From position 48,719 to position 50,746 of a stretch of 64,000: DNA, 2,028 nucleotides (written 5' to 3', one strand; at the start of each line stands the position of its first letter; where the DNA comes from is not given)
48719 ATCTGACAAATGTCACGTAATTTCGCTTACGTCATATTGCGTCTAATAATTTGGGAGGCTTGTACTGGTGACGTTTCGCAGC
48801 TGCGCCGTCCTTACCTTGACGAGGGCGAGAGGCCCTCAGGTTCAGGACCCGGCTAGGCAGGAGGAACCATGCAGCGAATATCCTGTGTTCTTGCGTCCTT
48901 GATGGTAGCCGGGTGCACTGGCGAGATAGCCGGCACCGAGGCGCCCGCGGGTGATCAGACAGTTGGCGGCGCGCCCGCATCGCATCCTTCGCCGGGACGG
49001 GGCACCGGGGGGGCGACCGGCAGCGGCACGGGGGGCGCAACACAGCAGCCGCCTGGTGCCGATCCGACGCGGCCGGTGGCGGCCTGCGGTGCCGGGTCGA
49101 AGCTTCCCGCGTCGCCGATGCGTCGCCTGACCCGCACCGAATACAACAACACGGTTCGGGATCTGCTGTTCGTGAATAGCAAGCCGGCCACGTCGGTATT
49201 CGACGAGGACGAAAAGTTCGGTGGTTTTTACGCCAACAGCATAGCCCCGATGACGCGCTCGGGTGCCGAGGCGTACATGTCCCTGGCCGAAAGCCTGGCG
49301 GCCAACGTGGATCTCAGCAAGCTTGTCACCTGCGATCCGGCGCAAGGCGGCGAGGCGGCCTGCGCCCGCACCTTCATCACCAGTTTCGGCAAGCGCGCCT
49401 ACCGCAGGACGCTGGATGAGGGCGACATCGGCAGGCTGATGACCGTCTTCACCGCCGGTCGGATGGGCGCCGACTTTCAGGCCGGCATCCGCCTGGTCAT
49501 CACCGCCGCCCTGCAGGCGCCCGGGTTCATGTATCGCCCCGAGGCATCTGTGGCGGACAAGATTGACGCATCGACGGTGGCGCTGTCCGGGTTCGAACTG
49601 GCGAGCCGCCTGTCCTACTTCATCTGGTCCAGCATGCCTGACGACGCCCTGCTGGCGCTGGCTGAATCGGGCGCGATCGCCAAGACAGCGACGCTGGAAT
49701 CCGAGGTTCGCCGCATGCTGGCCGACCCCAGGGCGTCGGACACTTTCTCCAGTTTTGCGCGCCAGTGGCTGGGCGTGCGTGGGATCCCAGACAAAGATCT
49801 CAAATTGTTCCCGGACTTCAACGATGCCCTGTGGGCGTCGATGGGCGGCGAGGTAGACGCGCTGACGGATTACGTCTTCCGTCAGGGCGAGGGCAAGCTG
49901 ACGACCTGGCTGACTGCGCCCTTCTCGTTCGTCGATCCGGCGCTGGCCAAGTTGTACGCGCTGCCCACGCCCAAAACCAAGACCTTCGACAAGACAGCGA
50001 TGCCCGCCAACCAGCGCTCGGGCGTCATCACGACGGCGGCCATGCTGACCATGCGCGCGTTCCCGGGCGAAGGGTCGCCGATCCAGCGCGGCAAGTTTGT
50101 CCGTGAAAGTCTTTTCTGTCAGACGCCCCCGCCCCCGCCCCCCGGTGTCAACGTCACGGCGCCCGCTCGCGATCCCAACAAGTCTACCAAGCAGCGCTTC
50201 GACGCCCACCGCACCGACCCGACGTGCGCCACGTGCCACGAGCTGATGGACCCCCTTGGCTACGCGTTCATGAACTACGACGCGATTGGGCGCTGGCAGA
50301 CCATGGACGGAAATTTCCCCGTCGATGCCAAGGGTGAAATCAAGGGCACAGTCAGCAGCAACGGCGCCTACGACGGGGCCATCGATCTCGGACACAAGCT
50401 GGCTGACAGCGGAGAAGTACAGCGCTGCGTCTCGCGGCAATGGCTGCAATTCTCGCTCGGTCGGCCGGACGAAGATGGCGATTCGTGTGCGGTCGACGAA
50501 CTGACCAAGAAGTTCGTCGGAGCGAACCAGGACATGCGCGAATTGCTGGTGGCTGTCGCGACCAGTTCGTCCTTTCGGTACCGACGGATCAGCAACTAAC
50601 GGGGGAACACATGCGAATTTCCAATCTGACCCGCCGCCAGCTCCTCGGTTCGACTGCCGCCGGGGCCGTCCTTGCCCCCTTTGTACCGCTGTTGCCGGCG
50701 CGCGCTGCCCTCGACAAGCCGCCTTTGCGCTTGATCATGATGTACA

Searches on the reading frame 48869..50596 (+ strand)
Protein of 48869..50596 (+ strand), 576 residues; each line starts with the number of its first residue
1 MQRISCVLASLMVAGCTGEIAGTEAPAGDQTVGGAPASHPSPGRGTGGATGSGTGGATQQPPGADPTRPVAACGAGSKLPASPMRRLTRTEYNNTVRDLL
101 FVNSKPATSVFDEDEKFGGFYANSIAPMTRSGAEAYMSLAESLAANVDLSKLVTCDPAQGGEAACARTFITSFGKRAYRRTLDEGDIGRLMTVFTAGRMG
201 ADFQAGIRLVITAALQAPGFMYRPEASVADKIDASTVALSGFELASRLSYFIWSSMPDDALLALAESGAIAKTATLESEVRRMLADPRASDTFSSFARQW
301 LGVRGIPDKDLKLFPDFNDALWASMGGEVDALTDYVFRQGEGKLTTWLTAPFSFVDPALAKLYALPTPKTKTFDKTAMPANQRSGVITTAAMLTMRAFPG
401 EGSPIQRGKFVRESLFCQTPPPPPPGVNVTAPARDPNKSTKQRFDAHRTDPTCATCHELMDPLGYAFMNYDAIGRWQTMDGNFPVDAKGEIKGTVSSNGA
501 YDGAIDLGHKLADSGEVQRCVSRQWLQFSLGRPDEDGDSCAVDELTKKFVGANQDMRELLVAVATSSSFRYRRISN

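Call 79: search_protein_families(library=pfam, proteins=[window:48869-50596:+], max_evalue=0.00001)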
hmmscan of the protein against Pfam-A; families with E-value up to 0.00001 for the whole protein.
window:48869-50596:+ (576 aa): 5 families
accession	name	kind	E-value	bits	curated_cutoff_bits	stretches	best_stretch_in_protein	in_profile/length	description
PF07631.16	PSD4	-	1.9e-35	122.6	23.3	1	239-364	1-127/128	Protein of unknown function (DUF1592)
PF07627.16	PSCyt3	-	2.2e-30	105.3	27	1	383-479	1-97/98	Protein of unknown function (DUF1588)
PF07637.16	PSD5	-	8.2e-19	68.2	34.2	1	165-225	1-62/62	Protein of unknown function (DUF1595)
PF07624.16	PSD2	-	3.4e-16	59.2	25.8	1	501-569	5-74/74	Protein of unknown function (DUF1585)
PF07626.16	PSD3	-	3.3e-14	53.6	23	1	85-147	1-63/65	Protein of unknown function (DUF1587)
